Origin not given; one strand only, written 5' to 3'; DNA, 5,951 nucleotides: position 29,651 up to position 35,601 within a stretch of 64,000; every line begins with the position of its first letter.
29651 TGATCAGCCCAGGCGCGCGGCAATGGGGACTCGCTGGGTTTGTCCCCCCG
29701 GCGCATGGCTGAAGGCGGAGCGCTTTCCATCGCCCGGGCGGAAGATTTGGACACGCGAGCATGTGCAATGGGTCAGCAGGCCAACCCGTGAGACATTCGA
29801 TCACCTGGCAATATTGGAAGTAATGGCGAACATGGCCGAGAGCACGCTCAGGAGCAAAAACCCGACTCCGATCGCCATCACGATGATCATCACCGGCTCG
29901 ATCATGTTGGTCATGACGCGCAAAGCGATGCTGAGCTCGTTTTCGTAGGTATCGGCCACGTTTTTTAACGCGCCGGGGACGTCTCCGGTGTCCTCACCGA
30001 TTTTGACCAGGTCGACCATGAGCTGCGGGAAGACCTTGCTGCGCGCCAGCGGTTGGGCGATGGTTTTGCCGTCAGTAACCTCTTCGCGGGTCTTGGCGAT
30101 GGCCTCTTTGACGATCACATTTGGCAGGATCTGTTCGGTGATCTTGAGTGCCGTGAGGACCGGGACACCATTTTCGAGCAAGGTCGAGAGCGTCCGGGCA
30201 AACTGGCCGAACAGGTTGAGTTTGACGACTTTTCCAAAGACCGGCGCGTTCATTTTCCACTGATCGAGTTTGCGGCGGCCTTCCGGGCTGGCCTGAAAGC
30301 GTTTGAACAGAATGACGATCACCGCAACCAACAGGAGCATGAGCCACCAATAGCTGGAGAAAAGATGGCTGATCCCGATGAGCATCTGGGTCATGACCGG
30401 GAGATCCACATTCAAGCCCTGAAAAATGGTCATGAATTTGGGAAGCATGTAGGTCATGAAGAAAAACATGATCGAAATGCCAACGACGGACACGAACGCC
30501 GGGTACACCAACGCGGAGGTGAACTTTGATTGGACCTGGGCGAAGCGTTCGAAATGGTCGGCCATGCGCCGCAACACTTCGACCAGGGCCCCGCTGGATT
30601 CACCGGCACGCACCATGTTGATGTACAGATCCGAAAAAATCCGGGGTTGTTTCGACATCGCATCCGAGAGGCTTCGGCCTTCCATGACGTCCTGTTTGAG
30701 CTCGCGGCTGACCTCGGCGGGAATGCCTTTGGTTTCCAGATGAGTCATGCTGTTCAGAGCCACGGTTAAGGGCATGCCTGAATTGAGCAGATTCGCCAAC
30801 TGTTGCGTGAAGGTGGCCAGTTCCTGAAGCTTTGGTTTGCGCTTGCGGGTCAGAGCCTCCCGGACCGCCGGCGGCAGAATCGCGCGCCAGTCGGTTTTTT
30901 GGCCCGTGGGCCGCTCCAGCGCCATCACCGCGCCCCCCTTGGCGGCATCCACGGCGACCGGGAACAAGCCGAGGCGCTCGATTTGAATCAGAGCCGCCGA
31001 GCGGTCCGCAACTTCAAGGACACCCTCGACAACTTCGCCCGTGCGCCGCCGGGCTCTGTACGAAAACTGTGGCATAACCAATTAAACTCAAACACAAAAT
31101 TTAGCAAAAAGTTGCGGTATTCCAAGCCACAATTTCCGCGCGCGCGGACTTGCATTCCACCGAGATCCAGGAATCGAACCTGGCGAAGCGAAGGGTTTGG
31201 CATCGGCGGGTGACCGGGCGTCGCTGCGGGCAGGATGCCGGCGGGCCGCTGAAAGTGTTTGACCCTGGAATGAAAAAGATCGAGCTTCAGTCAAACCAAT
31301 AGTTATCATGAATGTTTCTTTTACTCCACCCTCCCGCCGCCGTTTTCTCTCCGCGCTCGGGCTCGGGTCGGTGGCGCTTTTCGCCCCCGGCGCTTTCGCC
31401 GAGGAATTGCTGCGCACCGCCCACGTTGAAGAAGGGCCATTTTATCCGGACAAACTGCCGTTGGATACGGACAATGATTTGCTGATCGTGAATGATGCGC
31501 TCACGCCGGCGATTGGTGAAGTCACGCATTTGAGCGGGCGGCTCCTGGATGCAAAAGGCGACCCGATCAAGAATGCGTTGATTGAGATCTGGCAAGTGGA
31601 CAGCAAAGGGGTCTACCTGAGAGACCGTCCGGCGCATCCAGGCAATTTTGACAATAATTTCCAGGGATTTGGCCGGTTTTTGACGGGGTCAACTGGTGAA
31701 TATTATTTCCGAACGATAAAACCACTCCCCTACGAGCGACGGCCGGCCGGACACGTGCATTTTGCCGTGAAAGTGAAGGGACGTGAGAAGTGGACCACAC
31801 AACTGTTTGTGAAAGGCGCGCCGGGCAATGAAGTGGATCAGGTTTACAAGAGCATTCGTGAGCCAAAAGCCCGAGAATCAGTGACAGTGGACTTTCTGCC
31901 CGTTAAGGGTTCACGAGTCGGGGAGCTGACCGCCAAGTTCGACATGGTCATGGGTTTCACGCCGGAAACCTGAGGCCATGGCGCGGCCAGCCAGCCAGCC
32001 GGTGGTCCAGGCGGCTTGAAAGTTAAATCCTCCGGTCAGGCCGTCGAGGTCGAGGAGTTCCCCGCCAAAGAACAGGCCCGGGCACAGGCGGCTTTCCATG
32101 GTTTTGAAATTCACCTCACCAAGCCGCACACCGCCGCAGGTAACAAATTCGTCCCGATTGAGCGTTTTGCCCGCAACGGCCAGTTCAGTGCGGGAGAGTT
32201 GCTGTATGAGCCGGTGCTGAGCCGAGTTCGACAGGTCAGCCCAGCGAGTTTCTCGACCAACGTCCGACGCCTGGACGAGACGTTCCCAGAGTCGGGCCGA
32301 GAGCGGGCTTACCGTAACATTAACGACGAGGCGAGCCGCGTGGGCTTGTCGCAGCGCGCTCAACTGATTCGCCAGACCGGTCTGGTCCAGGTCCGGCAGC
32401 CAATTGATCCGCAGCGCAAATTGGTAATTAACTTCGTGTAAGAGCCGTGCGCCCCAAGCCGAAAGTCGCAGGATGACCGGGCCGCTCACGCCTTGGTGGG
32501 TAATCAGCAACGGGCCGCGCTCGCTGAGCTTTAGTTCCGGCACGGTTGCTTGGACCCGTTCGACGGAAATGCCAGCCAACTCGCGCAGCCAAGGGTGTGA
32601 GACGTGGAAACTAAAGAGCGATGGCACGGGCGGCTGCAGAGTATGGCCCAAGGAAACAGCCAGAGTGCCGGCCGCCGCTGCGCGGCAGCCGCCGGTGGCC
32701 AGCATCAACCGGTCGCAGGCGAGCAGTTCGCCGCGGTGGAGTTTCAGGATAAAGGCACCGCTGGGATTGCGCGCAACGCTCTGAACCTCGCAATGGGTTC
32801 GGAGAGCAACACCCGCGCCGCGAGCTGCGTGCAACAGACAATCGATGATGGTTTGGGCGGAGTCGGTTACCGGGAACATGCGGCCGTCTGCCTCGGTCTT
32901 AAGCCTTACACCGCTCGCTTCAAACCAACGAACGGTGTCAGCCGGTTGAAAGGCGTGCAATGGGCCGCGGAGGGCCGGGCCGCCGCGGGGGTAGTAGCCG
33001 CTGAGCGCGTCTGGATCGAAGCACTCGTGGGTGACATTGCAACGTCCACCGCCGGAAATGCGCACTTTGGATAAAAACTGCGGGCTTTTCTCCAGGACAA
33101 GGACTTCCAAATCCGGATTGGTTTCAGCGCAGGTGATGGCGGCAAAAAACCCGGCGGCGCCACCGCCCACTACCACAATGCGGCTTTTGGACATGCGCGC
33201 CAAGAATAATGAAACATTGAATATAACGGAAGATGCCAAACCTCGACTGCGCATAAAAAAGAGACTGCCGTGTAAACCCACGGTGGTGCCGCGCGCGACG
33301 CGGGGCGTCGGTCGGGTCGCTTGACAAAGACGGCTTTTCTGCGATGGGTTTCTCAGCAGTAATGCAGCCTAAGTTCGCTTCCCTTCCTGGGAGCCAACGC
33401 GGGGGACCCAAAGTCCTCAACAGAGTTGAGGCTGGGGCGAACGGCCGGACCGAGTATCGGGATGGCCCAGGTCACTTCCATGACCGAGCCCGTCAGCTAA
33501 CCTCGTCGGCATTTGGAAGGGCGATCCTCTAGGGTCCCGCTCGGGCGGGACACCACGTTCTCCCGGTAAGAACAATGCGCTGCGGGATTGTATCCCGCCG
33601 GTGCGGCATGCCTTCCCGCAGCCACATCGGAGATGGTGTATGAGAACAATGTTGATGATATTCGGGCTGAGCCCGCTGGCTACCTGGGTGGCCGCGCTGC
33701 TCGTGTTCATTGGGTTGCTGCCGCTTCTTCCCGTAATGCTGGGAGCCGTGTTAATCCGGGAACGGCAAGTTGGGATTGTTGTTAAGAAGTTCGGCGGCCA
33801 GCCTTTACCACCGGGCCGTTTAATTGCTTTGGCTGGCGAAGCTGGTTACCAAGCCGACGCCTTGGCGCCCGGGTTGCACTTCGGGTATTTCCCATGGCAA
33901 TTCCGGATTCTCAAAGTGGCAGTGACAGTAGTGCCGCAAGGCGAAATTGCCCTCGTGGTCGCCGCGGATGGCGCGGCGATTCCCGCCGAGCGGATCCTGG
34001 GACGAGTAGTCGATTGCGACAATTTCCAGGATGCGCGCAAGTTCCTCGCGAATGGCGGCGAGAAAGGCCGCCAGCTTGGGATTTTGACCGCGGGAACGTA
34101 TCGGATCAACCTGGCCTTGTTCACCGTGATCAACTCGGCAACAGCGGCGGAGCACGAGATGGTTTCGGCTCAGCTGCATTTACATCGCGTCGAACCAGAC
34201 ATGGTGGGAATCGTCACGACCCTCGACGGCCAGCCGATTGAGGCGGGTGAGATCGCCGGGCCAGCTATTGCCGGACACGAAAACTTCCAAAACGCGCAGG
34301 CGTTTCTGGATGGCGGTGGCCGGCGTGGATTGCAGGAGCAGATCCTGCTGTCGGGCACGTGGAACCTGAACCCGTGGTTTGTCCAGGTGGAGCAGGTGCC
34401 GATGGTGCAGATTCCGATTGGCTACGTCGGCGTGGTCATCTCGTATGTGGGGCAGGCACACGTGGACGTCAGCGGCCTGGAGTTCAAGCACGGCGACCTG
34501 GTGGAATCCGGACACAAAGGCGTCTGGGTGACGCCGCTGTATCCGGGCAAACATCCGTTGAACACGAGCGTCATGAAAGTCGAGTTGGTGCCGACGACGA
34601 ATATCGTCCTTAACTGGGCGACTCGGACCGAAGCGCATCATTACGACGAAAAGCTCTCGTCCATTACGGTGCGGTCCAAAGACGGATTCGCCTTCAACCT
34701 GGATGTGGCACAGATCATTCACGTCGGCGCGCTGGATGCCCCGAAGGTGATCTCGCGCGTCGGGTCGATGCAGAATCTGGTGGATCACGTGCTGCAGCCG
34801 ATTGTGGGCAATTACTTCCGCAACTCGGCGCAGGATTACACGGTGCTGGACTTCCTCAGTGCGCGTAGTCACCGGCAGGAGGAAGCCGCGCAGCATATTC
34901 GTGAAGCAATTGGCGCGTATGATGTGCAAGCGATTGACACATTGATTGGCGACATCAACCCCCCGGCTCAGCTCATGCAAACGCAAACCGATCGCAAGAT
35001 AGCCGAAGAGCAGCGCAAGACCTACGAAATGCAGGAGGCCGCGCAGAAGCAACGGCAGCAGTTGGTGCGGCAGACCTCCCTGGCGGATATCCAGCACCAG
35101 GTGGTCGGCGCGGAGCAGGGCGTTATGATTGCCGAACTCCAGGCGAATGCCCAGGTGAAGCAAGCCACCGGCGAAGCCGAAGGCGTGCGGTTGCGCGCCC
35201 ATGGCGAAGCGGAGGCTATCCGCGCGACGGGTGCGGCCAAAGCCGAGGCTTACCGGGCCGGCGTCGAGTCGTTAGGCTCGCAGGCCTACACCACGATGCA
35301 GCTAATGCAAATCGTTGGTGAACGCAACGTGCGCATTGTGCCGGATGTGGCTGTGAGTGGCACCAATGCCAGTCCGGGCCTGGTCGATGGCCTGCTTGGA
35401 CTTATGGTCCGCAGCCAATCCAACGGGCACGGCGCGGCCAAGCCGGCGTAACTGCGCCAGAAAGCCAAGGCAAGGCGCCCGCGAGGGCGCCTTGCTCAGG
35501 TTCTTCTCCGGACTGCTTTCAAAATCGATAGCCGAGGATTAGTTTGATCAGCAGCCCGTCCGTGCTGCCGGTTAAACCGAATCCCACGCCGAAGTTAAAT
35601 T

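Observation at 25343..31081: Atypical translationally coupled gspF-H-I-J-K pseudopilin operon: every pseudopilin has a >50-aa N-terminal extension and Ala (not Gly) at -1 of the prepilin motif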

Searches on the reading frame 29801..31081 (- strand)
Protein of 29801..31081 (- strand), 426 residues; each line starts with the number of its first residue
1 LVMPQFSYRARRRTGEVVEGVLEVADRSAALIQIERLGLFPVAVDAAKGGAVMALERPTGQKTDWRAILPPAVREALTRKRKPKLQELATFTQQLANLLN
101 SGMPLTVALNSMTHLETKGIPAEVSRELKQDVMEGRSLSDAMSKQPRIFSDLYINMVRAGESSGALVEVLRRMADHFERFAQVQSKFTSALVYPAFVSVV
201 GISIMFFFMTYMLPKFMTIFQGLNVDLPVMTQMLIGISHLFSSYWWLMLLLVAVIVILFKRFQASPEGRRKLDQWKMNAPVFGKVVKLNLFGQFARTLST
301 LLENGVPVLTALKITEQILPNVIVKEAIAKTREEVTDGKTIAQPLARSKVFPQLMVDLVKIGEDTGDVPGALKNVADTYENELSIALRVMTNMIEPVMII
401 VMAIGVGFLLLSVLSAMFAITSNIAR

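Call 5: search_protein_families(library=pfam, proteins=[window:29801-31081:-], max_evalue=0.1)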
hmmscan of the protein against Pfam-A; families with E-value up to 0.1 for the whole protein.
window:29801-31081:- (426 aa): 1 family
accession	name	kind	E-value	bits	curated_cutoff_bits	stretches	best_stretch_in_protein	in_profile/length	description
PF00482.28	T2SSF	-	1.3e-57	193.7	25.2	2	91-214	1-125/125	Type II secretion system (T2SS), protein F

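Call 6: search_protein_families(library=ncbifam, proteins=[window:29801-31081:-], max_evalue=0.1)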
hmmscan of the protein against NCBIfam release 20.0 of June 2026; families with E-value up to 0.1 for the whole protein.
window:29801-31081:- (426 aa): 7 families
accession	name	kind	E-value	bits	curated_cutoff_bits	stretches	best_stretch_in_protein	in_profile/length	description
TIGR02120.1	GspF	equivalog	7.5e-108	361.3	424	1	6-424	1-401/401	type II secretion system inner membrane protein GspF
NF052607.1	T4PiliAsmPilCThrm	equivalog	1.8e-90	303.9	700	1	3-424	1-404/406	type IV pilus assembly protein PilC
NF047826.1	T3SSXpsF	equivalog_domain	2.3e-83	280.2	650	1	3-424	1-404/405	type II secretion system protein XpsF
NF052606.1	T4PiliAsmPilCMyx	equivalog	4.9e-78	262.8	700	2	86-424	80-418/419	type IV pilus assembly protein PilC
NF007861.0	PRK10573.1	equivalog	6.8e-65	219.7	401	1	73-420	45-394/401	protein transport protein HofC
NF041012.2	T4P_ComGB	equivalog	9e-42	143.6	240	1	88-419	3-329/332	competence type IV pilus assembly protein ComGB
NF041485.2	spor_mat_CgeC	equivalog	0.0039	17.2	110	0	293-327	38-72/101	spore maturation protein CgeC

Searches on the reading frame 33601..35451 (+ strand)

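Call 18: search_protein_families(library=pfam, proteins=[window:33601-35451:+], max_evalue=0.001)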
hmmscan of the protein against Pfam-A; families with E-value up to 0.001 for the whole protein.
window:33601-35451:+ (616 aa): 1 family
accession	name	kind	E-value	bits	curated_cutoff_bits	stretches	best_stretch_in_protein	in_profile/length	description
PF01145.31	Band_7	-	1.3e-26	94.2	23.6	1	270-484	2-172/176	SPFH domain / Band 7 family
